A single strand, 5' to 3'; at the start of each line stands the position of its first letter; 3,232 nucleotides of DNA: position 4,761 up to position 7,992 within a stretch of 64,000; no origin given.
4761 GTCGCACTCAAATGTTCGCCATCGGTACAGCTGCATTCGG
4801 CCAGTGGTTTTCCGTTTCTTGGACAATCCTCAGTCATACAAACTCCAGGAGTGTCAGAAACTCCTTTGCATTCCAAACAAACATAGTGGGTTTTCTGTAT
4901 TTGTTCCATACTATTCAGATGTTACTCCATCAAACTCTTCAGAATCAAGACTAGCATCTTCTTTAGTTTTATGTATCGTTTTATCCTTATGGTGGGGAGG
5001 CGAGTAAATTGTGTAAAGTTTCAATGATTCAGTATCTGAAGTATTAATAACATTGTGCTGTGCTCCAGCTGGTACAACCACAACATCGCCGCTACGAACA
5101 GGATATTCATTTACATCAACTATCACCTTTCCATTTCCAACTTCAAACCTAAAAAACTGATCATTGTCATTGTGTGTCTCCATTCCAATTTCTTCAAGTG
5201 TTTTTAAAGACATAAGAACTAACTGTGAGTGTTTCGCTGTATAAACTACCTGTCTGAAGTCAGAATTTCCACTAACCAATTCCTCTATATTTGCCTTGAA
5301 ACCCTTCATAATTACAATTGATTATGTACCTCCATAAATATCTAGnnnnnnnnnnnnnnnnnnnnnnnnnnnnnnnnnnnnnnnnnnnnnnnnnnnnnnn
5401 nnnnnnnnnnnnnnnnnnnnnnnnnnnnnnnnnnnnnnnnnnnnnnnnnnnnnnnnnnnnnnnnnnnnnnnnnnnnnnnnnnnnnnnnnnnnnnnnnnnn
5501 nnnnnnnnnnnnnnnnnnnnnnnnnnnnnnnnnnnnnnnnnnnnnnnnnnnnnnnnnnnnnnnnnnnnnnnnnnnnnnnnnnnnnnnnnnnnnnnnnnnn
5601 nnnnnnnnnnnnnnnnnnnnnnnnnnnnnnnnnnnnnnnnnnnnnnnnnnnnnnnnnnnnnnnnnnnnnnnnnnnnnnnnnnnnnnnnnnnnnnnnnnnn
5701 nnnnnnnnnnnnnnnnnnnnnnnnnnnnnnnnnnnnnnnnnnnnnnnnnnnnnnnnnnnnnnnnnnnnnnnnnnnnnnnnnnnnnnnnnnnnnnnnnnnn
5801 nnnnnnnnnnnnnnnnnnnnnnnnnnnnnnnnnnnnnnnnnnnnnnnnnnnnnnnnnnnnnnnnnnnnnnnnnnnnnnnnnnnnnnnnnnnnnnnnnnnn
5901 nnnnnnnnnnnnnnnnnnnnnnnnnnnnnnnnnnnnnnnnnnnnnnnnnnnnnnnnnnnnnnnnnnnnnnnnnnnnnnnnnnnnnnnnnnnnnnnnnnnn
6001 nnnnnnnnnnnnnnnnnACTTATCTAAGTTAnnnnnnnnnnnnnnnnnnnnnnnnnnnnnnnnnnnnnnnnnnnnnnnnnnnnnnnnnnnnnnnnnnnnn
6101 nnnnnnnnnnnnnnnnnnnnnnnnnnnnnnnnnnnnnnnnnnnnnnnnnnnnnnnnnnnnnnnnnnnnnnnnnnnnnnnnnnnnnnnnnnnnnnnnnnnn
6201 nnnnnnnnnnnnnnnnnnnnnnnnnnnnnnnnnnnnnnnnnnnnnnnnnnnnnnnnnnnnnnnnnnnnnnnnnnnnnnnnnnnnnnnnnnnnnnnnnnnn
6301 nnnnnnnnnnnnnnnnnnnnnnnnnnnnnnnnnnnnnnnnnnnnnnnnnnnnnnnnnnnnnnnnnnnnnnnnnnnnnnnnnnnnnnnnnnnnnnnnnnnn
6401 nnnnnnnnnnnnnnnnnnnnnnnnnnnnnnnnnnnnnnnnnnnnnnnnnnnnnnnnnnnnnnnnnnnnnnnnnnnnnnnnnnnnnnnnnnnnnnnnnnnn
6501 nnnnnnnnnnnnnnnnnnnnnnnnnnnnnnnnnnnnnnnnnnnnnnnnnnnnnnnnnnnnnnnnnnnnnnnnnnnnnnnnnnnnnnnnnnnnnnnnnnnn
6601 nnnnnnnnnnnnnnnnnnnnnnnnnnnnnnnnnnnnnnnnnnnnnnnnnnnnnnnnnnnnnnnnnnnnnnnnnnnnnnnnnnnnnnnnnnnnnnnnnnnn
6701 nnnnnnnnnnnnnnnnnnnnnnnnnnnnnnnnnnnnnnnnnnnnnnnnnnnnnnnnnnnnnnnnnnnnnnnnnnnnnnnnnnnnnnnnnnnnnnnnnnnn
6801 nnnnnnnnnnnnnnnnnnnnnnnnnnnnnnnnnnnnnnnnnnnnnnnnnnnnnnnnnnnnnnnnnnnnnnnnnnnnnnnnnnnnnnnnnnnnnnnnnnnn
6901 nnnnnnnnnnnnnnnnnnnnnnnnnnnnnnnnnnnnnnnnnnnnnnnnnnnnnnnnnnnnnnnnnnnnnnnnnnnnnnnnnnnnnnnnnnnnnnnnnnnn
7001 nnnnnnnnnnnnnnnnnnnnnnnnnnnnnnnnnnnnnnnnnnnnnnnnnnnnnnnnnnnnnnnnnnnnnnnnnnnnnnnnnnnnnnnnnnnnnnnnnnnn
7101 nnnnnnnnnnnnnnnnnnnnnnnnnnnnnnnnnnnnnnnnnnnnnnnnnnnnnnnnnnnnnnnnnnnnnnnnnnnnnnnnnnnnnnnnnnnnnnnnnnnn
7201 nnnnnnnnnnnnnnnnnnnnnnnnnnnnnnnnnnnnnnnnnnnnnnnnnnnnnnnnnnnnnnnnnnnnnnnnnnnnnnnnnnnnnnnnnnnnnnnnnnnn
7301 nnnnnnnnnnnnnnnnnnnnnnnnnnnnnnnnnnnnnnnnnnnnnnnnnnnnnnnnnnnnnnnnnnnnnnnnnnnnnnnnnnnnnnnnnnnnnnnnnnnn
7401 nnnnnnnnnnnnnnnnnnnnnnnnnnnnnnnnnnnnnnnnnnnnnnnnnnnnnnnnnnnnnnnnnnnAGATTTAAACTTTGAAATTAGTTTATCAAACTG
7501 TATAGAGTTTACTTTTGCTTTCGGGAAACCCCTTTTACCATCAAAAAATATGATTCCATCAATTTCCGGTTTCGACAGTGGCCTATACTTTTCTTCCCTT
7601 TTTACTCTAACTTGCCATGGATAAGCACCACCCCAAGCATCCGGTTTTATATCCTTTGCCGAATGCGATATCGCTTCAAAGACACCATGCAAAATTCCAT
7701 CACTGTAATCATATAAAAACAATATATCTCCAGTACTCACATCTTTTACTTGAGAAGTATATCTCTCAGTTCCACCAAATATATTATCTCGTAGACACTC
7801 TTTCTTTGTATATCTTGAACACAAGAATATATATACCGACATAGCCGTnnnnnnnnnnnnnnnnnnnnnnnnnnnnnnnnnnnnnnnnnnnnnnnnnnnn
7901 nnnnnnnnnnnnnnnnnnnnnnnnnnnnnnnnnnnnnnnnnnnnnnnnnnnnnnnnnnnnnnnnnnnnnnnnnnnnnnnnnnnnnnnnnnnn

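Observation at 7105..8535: PUA-like (EVE/DCD) reader domain fused to a Vsr/DUF559 endonuclease, directly downstream of an SPPY amino-methyltransferase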

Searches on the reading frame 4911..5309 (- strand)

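Call 3: search_protein_families(library=pfam, proteins=[window:4911-5309:-], max_evalue=1)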
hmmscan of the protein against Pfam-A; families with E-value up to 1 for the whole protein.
window:4911-5309:- (132 aa): 8 families
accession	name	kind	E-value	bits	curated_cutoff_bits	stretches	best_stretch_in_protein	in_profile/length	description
PF07883.17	Cupin_2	-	1.8e-12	47.2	27.2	1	32-102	2-70/70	Cupin domain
PF11699.14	CENP-C_C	-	0.00018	22.1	29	1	45-98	27-82/85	Mif2/CENP-C like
PF00190.28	Cupin_1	-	0.00022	21.3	22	1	66-113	82-125/151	Cupin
PF05899.18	Cupin_3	-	0.013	15.6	23.5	1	48-84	24-61/74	EutQ-like cupin domain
PF02311.25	AraC_binding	-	0.013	15.6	21.1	1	58-105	32-78/135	AraC-like ligand binding domain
PF02373.28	JmjC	-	0.014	16.2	24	1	64-93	78-107/114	JmjC domain, hydroxylase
PF15886.11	CBM39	-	0.071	13.3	25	1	50-100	48-96/107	Carbohydrate binding domain (family 32)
PF12852.13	Cupin_6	-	0.082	13.1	26.7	1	58-105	43-92/183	Cupin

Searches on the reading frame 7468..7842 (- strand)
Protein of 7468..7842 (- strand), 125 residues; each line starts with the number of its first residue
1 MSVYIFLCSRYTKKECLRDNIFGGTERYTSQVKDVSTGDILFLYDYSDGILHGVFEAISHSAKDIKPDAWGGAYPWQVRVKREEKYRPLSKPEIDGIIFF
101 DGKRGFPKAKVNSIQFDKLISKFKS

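Call 17: find_homologous_proteins(query=window:7468-7842:-)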
Query seq(125 aa) (125 aa): 1 proteins with E <= 0.001 among 2 candidates.
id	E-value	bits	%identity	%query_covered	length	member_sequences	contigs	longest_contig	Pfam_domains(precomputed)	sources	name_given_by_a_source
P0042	1.3e-11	62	36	93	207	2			PF10539.15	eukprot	eukprot:TRINITY_DN3873_c1_g1_i2.p1 TRINITY_DN3873_c1_g1~~TRINITY_DN3873_c1_g1_i2.p1 ORF type:complet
